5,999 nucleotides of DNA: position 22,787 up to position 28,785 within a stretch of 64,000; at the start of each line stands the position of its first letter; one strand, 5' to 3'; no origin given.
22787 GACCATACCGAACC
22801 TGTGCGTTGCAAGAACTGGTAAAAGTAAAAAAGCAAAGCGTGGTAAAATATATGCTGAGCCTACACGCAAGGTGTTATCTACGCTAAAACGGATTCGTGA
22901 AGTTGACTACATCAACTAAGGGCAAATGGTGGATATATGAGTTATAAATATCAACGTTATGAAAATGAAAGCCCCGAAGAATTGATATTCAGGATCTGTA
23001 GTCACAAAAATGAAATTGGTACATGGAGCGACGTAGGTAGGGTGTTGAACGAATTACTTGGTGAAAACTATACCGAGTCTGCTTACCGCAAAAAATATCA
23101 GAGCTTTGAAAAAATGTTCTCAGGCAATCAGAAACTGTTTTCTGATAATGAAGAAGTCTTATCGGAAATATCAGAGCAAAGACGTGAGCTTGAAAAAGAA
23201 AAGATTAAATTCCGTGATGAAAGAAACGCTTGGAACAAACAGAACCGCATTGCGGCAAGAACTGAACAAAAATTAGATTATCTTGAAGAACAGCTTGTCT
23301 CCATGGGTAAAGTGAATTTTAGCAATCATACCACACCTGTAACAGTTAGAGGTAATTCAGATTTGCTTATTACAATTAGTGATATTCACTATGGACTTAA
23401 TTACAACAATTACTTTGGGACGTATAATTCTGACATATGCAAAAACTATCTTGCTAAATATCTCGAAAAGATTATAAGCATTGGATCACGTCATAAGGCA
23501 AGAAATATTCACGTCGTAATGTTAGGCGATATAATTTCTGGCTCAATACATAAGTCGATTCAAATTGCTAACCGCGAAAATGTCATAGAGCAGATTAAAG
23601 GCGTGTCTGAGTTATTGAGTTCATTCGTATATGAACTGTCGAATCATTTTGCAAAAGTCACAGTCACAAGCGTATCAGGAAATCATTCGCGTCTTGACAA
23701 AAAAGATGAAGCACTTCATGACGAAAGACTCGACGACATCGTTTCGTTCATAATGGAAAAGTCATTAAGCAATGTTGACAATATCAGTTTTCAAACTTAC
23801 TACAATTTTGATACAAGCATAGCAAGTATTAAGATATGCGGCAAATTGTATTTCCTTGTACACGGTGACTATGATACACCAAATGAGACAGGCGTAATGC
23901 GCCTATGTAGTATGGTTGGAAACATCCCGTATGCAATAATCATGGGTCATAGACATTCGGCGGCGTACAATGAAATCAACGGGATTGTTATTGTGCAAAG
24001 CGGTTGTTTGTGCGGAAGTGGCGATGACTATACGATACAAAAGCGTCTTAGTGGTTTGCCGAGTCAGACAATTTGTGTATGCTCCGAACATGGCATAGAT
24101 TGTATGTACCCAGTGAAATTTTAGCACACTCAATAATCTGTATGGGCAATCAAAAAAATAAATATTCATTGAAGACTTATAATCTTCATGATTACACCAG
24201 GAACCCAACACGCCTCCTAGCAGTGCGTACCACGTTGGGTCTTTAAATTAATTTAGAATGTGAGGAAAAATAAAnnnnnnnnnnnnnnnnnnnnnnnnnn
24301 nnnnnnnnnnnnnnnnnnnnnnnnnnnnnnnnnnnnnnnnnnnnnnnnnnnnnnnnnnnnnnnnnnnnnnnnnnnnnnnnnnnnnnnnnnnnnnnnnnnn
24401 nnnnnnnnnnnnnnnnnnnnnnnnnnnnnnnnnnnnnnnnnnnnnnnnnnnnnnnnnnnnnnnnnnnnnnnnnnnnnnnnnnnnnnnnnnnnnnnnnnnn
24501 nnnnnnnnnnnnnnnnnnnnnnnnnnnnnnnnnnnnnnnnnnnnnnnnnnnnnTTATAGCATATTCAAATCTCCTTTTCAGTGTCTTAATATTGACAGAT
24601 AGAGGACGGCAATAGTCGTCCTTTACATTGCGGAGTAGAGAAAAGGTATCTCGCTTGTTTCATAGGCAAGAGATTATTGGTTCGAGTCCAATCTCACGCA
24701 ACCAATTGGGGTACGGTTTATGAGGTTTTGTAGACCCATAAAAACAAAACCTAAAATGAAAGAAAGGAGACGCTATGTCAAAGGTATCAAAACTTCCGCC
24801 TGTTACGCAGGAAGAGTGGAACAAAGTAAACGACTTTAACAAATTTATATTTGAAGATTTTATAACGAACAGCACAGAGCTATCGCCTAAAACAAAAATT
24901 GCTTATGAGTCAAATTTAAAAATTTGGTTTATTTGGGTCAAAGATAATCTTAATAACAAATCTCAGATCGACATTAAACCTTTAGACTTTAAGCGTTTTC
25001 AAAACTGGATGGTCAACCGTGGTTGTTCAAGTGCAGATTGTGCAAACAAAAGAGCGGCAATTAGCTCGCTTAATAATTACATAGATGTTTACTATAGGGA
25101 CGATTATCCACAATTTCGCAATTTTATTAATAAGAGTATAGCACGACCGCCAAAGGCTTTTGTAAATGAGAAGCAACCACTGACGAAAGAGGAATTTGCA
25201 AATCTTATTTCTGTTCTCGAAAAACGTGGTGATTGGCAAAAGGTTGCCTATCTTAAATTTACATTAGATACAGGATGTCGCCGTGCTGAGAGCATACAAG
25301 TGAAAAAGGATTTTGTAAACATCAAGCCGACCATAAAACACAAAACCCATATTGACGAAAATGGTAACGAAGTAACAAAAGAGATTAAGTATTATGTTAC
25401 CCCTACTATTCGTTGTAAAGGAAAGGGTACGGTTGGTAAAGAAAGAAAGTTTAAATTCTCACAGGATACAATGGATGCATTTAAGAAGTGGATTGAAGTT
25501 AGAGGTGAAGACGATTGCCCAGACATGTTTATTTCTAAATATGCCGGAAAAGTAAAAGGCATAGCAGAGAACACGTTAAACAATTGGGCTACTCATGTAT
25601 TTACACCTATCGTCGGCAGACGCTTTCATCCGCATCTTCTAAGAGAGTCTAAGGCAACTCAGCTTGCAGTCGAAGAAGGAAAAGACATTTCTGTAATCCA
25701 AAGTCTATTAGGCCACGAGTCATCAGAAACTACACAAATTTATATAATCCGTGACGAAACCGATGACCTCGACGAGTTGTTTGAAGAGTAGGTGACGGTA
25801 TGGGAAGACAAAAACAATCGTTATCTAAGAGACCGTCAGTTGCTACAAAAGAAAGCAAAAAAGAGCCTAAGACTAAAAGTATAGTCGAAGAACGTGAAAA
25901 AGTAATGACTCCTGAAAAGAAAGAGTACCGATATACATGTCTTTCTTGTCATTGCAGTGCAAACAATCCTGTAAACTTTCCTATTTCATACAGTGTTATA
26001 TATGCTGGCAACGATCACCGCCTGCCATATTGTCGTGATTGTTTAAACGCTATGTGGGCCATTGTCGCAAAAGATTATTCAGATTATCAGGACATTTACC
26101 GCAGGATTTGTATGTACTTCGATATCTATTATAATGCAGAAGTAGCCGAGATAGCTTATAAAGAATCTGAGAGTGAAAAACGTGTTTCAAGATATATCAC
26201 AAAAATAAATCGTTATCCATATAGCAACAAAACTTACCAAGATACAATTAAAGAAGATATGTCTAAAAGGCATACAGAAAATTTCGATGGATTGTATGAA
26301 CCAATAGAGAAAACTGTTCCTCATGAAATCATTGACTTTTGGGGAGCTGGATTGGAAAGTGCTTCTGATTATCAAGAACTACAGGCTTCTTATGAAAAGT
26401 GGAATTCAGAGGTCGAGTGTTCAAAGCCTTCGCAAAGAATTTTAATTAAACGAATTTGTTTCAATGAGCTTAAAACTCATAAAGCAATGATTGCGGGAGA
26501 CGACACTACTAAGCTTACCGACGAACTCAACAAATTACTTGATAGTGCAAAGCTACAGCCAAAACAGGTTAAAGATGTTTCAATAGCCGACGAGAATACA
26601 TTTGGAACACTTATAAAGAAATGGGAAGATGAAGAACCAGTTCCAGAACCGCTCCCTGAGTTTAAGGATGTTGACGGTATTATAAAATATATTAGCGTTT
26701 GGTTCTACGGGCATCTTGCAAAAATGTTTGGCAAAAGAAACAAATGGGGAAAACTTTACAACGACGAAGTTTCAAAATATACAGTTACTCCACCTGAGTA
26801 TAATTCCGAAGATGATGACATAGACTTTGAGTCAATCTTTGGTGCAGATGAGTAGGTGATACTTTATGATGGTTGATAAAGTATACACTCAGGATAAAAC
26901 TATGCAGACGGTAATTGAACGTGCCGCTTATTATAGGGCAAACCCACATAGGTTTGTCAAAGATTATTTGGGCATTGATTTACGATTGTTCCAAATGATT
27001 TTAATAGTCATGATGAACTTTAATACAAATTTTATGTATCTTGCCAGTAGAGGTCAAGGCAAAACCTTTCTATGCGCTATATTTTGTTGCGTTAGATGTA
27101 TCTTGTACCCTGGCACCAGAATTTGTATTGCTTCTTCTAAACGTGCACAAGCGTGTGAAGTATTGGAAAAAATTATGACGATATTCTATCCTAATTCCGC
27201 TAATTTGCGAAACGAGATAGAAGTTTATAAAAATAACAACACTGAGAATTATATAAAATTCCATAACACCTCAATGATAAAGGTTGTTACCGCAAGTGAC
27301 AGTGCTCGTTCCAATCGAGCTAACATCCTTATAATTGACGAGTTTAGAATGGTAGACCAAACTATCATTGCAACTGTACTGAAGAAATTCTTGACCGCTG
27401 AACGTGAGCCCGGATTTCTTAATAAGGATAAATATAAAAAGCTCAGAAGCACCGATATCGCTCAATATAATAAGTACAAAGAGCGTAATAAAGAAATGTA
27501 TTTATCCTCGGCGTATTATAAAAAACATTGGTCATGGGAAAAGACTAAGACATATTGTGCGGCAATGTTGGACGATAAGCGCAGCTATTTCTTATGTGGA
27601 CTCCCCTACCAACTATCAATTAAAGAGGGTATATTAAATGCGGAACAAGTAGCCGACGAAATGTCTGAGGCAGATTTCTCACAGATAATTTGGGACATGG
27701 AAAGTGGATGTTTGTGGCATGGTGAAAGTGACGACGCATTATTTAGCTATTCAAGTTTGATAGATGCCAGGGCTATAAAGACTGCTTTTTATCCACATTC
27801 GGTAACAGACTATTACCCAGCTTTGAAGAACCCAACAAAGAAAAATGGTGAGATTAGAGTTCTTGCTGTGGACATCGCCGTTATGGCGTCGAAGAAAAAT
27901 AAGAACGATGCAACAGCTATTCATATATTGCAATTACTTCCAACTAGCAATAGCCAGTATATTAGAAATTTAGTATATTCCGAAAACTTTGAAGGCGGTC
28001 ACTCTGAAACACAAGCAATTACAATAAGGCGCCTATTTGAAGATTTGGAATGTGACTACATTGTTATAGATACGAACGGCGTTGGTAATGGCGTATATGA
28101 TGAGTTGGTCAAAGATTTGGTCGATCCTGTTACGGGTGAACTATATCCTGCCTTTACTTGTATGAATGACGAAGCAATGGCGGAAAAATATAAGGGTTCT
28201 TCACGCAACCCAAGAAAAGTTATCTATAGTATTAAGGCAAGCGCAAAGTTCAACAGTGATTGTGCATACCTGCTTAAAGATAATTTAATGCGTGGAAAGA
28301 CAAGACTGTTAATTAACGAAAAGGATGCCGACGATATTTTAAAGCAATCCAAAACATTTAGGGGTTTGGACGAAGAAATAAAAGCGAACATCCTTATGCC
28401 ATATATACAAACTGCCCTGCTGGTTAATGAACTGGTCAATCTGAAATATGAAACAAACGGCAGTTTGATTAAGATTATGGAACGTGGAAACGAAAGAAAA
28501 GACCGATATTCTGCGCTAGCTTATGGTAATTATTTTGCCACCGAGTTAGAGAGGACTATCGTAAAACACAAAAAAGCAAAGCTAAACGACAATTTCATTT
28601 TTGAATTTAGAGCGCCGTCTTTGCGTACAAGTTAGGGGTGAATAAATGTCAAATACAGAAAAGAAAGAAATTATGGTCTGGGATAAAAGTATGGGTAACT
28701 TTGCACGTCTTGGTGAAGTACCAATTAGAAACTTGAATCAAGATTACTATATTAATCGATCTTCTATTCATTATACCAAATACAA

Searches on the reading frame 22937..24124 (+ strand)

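Call 14: search_protein_families(library=phrogs, proteins=[window:22937-24124:+], max_evalue=0.00001)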
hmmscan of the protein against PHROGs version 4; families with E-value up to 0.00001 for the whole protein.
window:22937-24124:+ (395 aa): 2 families
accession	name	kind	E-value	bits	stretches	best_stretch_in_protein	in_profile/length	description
phrog_284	-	DNA, RNA and nucleotide metabolism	7.7e-61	207.2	1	29-393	21-392/398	exonuclease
phrog_704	-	DNA, RNA and nucleotide metabolism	1.2e-06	28.9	0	95-252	84-253/390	DNA repair exonuclease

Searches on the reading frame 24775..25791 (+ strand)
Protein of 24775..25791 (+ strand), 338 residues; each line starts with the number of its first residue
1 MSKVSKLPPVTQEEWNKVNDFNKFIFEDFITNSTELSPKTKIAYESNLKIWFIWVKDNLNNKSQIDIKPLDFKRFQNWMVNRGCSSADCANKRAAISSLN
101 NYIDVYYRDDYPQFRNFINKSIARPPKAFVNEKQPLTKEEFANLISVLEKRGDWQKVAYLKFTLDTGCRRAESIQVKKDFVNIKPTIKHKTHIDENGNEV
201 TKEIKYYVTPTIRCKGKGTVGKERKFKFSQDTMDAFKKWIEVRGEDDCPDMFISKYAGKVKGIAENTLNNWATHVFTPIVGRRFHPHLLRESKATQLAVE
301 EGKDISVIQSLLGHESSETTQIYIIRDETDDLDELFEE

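Call 90: search_protein_families(library=phrogs, proteins=[window:24775-25791:+], max_evalue=0.0001)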
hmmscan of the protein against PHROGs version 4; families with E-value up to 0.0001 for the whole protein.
window:24775-25791:+ (338 aa): 2 families
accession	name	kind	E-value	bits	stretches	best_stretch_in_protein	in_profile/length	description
phrog_1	-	integration and excision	1.4e-35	124.6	1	26-334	170-442/611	integrase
phrog_216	-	integration and excision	3.6e-17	63.4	1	130-334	49-234/301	integrase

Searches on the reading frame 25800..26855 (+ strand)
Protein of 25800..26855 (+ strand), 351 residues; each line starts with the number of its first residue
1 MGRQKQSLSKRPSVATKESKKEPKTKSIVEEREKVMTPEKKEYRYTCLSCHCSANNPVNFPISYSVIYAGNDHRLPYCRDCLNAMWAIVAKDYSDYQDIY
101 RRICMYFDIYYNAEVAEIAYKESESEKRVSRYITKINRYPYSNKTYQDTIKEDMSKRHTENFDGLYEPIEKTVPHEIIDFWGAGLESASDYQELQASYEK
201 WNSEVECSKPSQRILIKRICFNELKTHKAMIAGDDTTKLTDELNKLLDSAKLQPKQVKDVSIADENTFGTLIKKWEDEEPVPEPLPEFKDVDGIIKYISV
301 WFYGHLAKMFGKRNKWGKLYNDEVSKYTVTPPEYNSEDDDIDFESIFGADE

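Call 90: search_protein_families(library=phrogs, proteins=[window:25800-26855:+], max_evalue=0.0001)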
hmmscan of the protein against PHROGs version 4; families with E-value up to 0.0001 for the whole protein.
window:25800-26855:+ (351 aa): 1 family
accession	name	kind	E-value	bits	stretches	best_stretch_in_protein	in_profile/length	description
phrog_3314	-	unknown function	5.6e-46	158.3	1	44-324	6-278/286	-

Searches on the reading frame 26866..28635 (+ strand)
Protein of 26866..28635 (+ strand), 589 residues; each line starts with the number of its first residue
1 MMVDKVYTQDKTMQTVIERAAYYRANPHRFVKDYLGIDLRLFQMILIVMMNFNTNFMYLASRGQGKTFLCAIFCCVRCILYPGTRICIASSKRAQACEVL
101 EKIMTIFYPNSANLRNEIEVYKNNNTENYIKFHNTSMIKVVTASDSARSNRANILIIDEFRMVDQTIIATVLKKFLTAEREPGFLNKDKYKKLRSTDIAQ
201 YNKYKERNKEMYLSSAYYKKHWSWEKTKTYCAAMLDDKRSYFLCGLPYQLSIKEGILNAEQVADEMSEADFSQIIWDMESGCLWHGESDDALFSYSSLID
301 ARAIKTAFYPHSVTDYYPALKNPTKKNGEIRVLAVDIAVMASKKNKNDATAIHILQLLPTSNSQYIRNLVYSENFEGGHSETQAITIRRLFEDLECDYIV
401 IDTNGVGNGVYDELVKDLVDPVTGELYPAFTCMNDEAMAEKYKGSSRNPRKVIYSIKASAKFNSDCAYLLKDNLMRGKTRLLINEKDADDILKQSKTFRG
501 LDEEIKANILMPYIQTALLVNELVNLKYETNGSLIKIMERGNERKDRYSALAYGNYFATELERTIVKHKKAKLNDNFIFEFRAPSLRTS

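Call 14: search_protein_families(library=phrogs, proteins=[window:26866-28635:+], max_evalue=0.00001)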
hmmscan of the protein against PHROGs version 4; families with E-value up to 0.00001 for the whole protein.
window:26866-28635:+ (589 aa): 7 families
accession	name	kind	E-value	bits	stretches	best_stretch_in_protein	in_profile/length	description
phrog_26582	-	unknown function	1.7e-63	216.1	1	236-571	15-347/363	-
phrog_24618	-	unknown function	6.9e-53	180.7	1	355-577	2-226/230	-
phrog_15503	-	unknown function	4.3e-46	158.3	1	10-221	38-243/245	-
phrog_2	-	head and packaging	2.2e-19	70.7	1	13-565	244-600/807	terminase large subunit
phrog_38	-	head and packaging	2.9e-13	50.4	1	53-158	305-409/760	terminase large subunit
phrog_5989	-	head and packaging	8.2e-11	42.6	1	30-183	124-266/347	terminase large subunit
phrog_9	-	head and packaging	2.3e-07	31.1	1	38-173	219-342/812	terminase large subunit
